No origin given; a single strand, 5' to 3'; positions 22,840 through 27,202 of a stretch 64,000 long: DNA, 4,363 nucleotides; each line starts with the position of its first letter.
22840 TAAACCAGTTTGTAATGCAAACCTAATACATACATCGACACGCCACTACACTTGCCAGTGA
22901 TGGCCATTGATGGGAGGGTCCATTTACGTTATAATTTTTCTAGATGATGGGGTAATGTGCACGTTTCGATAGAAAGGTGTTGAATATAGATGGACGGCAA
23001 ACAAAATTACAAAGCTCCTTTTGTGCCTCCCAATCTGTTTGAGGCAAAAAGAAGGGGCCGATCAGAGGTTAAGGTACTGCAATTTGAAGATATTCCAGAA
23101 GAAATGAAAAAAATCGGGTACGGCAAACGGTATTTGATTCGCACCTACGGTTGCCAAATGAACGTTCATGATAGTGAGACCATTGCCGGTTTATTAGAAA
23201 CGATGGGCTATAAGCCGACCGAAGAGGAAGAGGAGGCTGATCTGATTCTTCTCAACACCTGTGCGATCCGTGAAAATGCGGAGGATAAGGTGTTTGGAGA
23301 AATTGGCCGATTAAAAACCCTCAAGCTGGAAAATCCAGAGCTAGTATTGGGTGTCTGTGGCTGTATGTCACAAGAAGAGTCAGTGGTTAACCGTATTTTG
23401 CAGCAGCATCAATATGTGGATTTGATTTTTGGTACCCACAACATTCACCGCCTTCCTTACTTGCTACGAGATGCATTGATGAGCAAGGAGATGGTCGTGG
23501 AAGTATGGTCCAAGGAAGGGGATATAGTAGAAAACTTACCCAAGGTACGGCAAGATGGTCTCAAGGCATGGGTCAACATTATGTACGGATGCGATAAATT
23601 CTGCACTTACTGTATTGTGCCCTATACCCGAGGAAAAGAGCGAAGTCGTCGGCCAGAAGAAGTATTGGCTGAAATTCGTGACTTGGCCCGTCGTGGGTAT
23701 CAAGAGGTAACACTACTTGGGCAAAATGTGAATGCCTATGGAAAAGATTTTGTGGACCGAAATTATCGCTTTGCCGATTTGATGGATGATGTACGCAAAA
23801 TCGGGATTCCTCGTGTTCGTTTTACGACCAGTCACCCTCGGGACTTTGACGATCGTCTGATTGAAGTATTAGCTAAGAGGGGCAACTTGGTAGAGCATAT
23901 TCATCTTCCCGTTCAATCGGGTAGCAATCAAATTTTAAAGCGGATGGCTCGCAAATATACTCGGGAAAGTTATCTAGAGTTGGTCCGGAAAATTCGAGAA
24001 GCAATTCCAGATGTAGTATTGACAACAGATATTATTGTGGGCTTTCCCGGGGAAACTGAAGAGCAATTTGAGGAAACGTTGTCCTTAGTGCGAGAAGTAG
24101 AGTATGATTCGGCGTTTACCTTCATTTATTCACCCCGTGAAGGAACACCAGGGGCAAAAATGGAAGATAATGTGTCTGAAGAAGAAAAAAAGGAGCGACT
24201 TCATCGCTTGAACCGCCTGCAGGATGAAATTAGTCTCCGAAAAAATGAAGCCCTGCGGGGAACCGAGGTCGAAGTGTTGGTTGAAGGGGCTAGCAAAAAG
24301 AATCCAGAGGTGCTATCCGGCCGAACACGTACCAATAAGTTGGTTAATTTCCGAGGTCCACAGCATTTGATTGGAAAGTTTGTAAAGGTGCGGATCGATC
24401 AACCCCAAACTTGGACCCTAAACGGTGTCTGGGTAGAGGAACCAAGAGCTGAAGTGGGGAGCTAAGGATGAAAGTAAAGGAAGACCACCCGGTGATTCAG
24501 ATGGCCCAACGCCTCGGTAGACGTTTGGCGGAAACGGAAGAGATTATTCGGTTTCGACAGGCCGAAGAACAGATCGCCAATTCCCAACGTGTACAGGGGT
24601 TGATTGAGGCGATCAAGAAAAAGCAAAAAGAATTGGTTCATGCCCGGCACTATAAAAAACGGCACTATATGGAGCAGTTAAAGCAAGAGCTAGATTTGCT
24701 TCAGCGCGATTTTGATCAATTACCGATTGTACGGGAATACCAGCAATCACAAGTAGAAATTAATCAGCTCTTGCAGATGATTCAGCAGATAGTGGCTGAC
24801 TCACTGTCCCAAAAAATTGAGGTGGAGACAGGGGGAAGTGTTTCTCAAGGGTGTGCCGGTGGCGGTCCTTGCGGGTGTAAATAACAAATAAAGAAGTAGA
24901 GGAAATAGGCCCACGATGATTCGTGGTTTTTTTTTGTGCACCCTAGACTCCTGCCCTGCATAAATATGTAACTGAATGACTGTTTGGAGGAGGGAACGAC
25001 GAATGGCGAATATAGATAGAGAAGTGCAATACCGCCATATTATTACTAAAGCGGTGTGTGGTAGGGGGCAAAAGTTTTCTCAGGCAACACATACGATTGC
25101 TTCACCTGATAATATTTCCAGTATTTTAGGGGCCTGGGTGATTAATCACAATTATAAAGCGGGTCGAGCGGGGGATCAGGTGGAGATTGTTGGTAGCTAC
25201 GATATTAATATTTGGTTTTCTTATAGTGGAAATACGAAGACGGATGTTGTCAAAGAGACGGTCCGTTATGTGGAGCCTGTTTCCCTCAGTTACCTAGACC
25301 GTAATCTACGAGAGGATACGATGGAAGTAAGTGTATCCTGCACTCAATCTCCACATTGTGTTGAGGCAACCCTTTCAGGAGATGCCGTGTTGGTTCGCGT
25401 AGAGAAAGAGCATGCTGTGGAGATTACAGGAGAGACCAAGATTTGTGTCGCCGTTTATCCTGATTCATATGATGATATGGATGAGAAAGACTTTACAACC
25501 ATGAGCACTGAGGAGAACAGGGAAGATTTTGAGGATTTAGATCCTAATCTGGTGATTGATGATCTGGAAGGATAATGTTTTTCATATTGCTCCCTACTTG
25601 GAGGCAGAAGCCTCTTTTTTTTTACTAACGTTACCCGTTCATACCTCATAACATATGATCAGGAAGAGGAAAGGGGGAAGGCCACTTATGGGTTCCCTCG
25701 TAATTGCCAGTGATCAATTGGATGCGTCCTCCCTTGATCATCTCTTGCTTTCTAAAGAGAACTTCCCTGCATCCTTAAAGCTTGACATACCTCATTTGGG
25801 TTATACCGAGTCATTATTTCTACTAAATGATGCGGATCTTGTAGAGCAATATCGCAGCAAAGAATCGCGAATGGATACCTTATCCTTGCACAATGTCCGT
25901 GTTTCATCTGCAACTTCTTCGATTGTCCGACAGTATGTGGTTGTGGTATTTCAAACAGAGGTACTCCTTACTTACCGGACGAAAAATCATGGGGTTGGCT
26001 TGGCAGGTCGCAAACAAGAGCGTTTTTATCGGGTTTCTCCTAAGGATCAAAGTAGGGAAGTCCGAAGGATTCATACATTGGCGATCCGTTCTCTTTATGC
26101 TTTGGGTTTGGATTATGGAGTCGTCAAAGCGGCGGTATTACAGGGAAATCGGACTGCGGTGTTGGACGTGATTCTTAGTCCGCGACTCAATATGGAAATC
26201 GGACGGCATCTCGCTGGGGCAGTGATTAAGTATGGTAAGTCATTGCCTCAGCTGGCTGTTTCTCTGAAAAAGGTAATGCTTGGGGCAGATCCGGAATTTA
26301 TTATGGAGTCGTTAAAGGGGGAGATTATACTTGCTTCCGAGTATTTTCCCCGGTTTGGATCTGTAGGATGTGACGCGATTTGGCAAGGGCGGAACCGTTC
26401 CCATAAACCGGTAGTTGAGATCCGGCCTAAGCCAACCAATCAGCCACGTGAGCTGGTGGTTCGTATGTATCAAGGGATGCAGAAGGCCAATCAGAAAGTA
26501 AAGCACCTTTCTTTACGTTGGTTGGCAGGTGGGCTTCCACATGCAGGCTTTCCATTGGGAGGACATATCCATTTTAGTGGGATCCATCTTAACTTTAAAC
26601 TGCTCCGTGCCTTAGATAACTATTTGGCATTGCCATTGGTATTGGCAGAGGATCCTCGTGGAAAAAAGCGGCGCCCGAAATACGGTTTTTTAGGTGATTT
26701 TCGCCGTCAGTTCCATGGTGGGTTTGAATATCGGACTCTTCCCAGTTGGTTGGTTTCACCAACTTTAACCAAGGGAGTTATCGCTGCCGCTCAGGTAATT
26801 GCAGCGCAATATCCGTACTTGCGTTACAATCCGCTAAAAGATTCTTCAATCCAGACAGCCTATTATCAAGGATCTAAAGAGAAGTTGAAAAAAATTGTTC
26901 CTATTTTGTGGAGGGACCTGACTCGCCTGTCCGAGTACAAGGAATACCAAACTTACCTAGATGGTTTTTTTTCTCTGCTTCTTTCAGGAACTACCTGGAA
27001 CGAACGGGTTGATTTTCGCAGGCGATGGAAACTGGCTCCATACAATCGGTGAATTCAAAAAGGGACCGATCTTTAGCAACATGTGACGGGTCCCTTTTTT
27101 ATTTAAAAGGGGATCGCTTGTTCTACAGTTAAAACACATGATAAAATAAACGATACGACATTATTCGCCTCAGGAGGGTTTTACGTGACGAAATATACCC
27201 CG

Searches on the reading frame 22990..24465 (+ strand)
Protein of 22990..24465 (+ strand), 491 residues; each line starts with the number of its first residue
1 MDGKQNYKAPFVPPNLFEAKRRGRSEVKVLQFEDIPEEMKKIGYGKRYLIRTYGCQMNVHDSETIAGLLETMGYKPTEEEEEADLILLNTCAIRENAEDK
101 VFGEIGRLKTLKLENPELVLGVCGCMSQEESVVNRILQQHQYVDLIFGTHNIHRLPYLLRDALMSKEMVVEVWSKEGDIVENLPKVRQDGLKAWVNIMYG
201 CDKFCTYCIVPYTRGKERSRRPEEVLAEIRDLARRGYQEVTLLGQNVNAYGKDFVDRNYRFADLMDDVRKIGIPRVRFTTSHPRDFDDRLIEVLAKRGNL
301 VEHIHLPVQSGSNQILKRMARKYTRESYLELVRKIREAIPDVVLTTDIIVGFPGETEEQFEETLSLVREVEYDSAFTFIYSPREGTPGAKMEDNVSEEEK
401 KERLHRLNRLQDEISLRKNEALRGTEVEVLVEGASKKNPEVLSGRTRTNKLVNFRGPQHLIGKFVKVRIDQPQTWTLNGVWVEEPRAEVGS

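Call 7: find_related_loci(query=window:22990-24465:+, collection=genome_contigs, flank=4000)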
Query window:22990-24465:+ (491 aa) in genome_contigs; peptide patterns used: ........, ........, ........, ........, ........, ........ (x = any residue, [..] = any of these).
600 stretches matched a pattern (row limit reached: there are more); 592 encode a relative of the query (tblastn E <= 1e-3); the best 80 are kept; 80 distinct loci.
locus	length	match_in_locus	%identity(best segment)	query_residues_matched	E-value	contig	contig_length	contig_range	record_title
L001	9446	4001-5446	83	11-491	0e+0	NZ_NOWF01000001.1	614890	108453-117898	Paludifilum halophilum strain DSM 102817 NODE_1_length_614890_cov_26.4788_ID_2660, whole genome shotgun sequence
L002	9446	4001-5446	80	11-491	0e+0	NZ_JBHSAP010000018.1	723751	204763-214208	Salinithrix halophila strain IBRC-M 10813 velvet_auto_105_18, whole genome shotgun sequence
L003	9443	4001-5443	74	1-482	0e+0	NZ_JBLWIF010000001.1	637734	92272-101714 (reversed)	Tepidibacillus sp. LV47 NODE_1_length_637734_cov_169.822625, whole genome shotgun sequence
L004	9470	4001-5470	80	3-490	0e+0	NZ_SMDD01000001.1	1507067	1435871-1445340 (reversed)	Laceyella sacchari strain DSM 43356 Ga0244645_101, whole genome shotgun sequence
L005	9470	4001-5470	72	2-491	0e+0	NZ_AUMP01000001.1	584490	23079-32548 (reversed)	Fictibacillus gelatini DSM 15865 H538DRAFT_scaffold00001.1_C, whole genome shotgun sequence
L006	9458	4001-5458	72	1-485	0e+0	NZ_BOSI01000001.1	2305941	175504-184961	Paenibacillus sp. J31TS4 sequence01, whole genome shotgun sequence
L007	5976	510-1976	71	1-490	0e+0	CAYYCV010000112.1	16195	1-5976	MAG TPA_asm: uncultured Bacillales bacterium isolate SRP144015_co1_123 genome assembly, contig: NODE_1776_length_16195_c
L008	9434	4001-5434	72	2-479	0e+0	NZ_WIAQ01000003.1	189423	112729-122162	Peribacillus tepidiphilus strain SYSU G01002 scaffold3, whole genome shotgun sequence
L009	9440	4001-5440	72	3-483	0e+0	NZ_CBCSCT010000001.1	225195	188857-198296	Marinicrinis lubricantis strain CIP111345T isolate CIP111345T NODE_0001, whole genome shotgun sequence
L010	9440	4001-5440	72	4-484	0e+0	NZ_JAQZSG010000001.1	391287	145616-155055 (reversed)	Paenibacillus thermotolerans strain YIM B05602 Scaffold1, whole genome shotgun sequence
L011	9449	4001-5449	72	5-488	0e+0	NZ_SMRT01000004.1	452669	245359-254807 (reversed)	Paenibacillus piri strain MS74 contig4, whole genome shotgun sequence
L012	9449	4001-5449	70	2-484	0e+0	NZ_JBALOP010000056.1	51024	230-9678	Bacillus sp. JJ1566 JJ-1566_contig_56, whole genome shotgun sequence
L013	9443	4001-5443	72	4-485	0e+0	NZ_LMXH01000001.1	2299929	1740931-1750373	Paenibacillus sp. FJAT-26967 scaffold1, whole genome shotgun sequence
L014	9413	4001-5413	73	14-485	0e+0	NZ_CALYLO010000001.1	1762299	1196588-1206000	Paenibacillus melissococcoides isolate ena-SAMPLE-TAB-26-04-2022-14:26:32:270-5432 ctg_s1_000000F, whole genome shotgun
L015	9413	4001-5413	74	14-485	0e+0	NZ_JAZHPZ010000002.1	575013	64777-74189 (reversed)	Paenibacillus haidiansis strain M1 Scaffold2, whole genome shotgun sequence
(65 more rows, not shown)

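Call 14: find_encoding_contigs(protein=window:22990-24465:+, flank=4000)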
Protein window:22990-24465:+ (491 aa): 21 contigs read that carry it; 6 places shown.
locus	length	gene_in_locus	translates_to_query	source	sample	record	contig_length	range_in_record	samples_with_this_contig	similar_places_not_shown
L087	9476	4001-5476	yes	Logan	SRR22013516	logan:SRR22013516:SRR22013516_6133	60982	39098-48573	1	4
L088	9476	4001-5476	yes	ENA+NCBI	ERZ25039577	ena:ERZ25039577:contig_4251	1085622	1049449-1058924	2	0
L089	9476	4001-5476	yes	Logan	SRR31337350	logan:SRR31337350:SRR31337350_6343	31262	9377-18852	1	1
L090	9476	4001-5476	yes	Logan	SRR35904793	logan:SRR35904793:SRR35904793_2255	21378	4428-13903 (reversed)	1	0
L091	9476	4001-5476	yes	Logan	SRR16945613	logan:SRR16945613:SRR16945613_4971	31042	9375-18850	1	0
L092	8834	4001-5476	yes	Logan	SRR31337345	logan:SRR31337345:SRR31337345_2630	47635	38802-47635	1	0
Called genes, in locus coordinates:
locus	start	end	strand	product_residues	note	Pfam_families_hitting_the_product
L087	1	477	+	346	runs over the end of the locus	PF08240:ADH_N, PF01262:AlaDh_PNT_C (weak), PF16912:Glu_dehyd_C, PF00107:ADH_zinc_N, PF13602:ADH_zinc_N_2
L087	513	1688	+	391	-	PF00155:Aminotran_1_2, PF00266:Aminotran_5, PF01053:Cys_Met_Meta_PP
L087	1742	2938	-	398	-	PF05977:MFS_3, PF07690:MFS_1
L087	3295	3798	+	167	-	-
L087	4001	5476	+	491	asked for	PF00919:UPF0004, PF04055:Radical_SAM, PF01938:TRAM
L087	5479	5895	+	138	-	PF06133:Com_YlbF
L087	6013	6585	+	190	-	PF10628:CotE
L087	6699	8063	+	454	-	PF14395:COOH-NH2_lig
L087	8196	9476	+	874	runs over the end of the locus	PF01624:MutS_I, PF05188:MutS_II, PF05192:MutS_III, PF05190:MutS_IV, PF00488:MutS_V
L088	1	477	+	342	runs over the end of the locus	PF08240:ADH_N, PF01262:AlaDh_PNT_C (weak), PF16912:Glu_dehyd_C, PF00107:ADH_zinc_N, PF13602:ADH_zinc_N_2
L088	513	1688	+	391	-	PF00155:Aminotran_1_2, PF00266:Aminotran_5, PF01053:Cys_Met_Meta_PP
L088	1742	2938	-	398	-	PF05977:MFS_3, PF07690:MFS_1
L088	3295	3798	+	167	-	-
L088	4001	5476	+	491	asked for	PF00919:UPF0004, PF04055:Radical_SAM, PF01938:TRAM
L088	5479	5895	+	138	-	PF06133:Com_YlbF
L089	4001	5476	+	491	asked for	PF00919:UPF0004, PF04055:Radical_SAM, PF01938:TRAM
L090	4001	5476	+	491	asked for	PF00919:UPF0004, PF04055:Radical_SAM, PF01938:TRAM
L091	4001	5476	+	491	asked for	PF00919:UPF0004, PF04055:Radical_SAM, PF01938:TRAM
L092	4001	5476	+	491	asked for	PF00919:UPF0004, PF04055:Radical_SAM, PF01938:TRAM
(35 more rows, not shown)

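Call 22: find_related_loci(query=window:22990-24465:+, collection=metagenome_contigs, flank=3500)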
Query window:22990-24465:+ (491 aa) in metagenome_contigs; peptide patterns used: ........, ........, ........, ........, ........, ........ (x = any residue, [..] = any of these).
600 stretches matched a pattern (row limit reached: there are more); 575 encode a relative of the query (tblastn E <= 1e-3); the best 80 are kept; 80 distinct loci.
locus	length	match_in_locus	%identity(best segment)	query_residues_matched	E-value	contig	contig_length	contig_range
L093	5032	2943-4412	80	3-490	0e+0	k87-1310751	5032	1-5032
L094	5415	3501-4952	71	2-485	0e+0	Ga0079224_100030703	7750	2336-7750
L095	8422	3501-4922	74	14-491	0e+0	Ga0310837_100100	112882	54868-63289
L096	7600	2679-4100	74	14-491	0e+0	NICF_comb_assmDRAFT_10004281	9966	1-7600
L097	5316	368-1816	71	2-484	0e+0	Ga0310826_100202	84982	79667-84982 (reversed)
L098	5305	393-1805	74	14-485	0e+0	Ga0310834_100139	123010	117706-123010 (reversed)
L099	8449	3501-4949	71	2-484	0e+0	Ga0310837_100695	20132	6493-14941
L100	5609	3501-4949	71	2-484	0e+0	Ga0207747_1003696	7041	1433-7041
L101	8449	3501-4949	72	2-484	0e+0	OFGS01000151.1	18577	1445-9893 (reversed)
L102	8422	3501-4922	74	14-491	0e+0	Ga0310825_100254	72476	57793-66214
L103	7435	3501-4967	70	2-490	0e+0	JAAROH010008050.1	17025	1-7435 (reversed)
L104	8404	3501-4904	75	11-479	0e+0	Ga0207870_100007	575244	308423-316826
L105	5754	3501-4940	74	14-491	0e+0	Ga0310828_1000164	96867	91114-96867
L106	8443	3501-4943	71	4-485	0e+0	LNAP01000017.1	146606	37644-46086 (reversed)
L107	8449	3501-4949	70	2-484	0e+0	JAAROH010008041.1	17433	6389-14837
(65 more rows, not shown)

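Call 24: find_encoding_contigs(protein=window:22990-24465:+, flank=1100, max_places=10)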
Protein window:22990-24465:+ (491 aa): 21 contigs read that carry it; 10 places shown.
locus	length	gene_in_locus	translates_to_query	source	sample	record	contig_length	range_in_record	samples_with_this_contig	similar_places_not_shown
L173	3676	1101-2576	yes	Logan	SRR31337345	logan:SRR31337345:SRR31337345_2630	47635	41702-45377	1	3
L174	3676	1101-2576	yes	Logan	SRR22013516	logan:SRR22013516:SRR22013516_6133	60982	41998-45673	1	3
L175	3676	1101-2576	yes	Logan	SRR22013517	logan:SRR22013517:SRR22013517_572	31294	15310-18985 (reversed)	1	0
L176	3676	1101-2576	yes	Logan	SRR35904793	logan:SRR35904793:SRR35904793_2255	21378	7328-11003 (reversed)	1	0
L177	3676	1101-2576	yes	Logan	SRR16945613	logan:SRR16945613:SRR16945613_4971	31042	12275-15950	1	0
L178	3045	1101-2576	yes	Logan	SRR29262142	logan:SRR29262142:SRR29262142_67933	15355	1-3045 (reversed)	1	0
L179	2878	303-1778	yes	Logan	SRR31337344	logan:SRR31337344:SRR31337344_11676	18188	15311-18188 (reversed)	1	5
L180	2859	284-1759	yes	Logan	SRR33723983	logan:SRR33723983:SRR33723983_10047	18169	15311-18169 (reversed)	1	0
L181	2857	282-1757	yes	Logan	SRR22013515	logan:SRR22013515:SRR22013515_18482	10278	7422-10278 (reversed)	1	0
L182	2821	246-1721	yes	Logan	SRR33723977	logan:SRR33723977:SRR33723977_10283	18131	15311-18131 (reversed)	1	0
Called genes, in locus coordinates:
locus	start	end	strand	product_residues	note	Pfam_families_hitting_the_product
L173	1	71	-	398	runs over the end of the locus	PF05977:MFS_3, PF07690:MFS_1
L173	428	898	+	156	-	-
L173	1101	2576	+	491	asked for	PF00919:UPF0004, PF04055:Radical_SAM, PF01938:TRAM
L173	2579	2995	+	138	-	PF06133:Com_YlbF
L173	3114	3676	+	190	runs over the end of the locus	PF10628:CotE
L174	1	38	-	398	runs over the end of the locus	PF05977:MFS_3, PF07690:MFS_1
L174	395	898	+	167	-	-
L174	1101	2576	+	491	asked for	PF00919:UPF0004, PF04055:Radical_SAM, PF01938:TRAM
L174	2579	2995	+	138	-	PF06133:Com_YlbF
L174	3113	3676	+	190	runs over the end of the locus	PF10628:CotE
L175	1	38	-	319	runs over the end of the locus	PF05977:MFS_3, PF07690:MFS_1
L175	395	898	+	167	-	-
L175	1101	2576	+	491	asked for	PF00919:UPF0004, PF04055:Radical_SAM, PF01938:TRAM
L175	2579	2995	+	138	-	PF06133:Com_YlbF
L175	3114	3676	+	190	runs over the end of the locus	PF10628:CotE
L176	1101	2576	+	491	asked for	PF00919:UPF0004, PF04055:Radical_SAM, PF01938:TRAM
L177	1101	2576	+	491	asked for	PF00919:UPF0004, PF04055:Radical_SAM, PF01938:TRAM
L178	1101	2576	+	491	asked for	PF00919:UPF0004, PF04055:Radical_SAM, PF01938:TRAM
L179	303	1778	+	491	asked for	PF00919:UPF0004, PF04055:Radical_SAM, PF01938:TRAM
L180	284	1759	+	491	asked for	PF00919:UPF0004, PF04055:Radical_SAM, PF01938:TRAM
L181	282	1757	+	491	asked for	PF00919:UPF0004, PF04055:Radical_SAM, PF01938:TRAM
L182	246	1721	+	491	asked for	PF00919:UPF0004, PF04055:Radical_SAM, PF01938:TRAM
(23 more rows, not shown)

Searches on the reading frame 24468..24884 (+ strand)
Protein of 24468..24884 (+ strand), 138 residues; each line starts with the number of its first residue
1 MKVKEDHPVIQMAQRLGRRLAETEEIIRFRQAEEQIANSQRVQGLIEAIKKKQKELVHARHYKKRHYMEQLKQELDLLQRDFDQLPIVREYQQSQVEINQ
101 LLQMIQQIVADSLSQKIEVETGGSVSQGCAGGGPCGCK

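Call 34: search_protein_families(library=pfam, proteins=[window:24468-24884:+], max_evalue=0.01)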
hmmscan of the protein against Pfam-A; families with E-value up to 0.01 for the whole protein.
window:24468-24884:+ (138 aa): 2 families
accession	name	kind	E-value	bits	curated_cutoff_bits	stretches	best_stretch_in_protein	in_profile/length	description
PF06133.16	Com_YlbF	-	3e-19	69.9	23.9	1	9-114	1-105/105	Control of competence regulator ComK, YlbF/YmcA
PF20883.3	Kbp-5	-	0.0079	16.7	31.1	0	32-108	49-120/124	KNL (Kinetochore null) Binding Protein 5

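Call 52: find_encoding_contigs(protein=window:24468-24884:+, flank=3000, max_places=10)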
Protein window:24468-24884:+ (138 aa): 21 contigs read that carry it; 7 places shown.
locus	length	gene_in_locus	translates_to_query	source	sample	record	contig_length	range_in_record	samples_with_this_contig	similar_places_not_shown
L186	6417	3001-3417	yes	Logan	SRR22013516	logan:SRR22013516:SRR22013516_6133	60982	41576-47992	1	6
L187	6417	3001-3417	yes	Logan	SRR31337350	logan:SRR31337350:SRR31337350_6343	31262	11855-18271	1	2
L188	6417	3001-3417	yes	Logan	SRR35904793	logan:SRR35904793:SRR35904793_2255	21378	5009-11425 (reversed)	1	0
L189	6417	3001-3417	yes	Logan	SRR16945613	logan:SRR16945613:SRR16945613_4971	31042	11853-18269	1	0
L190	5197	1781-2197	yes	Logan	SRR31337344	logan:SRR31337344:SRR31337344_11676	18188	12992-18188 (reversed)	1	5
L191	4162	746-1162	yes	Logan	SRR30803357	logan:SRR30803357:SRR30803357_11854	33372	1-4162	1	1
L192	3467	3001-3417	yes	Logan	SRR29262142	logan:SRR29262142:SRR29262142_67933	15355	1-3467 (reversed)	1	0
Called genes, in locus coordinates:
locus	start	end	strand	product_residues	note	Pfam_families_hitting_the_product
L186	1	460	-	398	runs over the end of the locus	PF05977:MFS_3, PF07690:MFS_1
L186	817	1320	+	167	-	-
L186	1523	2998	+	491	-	PF00919:UPF0004, PF04055:Radical_SAM, PF01938:TRAM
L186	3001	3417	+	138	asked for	PF06133:Com_YlbF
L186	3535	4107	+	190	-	PF10628:CotE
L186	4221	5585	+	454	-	PF14395:COOH-NH2_lig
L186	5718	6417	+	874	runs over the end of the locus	PF01624:MutS_I, PF05188:MutS_II, PF05192:MutS_III, PF05190:MutS_IV, PF00488:MutS_V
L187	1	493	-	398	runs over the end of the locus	PF05977:MFS_3, PF07690:MFS_1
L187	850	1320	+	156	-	-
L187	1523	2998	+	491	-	PF00919:UPF0004, PF04055:Radical_SAM, PF01938:TRAM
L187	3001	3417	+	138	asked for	PF06133:Com_YlbF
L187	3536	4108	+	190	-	PF10628:CotE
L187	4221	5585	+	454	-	PF14395:COOH-NH2_lig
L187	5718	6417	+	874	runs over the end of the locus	PF01624:MutS_I, PF05188:MutS_II, PF05192:MutS_III, PF05190:MutS_IV, PF00488:MutS_V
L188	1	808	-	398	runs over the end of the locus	PF05977:MFS_3, PF07690:MFS_1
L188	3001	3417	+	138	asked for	PF06133:Com_YlbF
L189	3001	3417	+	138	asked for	PF06133:Com_YlbF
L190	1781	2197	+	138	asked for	PF06133:Com_YlbF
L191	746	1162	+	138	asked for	PF06133:Com_YlbF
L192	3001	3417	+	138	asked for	PF06133:Com_YlbF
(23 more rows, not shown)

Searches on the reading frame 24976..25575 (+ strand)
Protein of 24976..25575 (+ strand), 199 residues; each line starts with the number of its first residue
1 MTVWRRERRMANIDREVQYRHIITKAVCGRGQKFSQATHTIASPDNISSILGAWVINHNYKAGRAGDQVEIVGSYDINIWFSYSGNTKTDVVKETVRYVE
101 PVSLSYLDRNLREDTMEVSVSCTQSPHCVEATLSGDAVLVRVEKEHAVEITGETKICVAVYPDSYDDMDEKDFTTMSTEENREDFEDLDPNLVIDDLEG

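Call 34: search_protein_families(library=pfam, proteins=[window:24976-25575:+], max_evalue=0.01)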
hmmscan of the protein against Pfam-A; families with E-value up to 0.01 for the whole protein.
window:24976-25575:+ (199 aa): 1 family
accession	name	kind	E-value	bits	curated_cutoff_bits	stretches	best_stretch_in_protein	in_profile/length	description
PF10628.14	CotE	-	1.9e-69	233.2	25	1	18-193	1-175/177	Outer spore coat protein E (CotE)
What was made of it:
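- Checked: cotE: 24976-25575, 2.2 kb downstream (call 34).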

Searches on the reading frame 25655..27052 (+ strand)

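Call 34: search_protein_families(library=pfam, proteins=[window:25655-27052:+], max_evalue=0.01)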
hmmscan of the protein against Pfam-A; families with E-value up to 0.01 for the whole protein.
window:25655-27052:+ (465 aa): 1 family
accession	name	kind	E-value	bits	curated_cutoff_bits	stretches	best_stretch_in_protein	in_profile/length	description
PF14395.11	COOH-NH2_lig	-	7.8e-96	320.6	25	1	209-460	1-254/254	Phage phiEco32-like COOH.NH2 ligase-type 2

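Call 45: search_protein_families(library=ncbifam, proteins=[window:25655-27052:+], max_evalue=1)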
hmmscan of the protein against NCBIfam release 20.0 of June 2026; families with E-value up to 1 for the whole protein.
window:25655-27052:+ (465 aa): 0 families
